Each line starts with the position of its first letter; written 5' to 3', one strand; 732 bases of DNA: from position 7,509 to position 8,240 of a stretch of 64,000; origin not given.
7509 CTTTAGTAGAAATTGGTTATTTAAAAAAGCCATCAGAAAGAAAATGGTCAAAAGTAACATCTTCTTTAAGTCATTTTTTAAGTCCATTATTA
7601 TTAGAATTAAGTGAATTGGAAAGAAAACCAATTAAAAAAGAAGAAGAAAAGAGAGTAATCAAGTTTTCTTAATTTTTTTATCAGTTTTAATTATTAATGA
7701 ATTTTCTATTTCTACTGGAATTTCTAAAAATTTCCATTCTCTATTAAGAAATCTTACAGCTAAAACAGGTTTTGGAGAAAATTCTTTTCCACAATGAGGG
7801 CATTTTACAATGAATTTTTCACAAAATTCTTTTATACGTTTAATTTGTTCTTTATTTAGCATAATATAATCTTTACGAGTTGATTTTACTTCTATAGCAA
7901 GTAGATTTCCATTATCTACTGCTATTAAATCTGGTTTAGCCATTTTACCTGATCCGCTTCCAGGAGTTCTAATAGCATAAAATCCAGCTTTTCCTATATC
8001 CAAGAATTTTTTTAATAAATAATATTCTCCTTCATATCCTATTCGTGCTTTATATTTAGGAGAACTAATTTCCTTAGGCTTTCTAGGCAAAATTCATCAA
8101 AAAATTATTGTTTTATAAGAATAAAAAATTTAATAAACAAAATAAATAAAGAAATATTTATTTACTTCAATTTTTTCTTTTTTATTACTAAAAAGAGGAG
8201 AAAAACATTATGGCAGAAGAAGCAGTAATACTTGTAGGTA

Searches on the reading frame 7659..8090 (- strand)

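Call 52: search_protein_families(library=pfam, proteins=[window:7659-8090:-], max_evalue=0.000001)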
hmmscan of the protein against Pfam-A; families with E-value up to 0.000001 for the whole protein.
window:7659-8090:- (143 aa): 1 family
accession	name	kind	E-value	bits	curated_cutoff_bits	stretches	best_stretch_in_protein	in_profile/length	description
PF01870.24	Hjc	-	3.7e-21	75.3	21.1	1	33-124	11-91/93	Archaeal holliday junction resolvase (hjc)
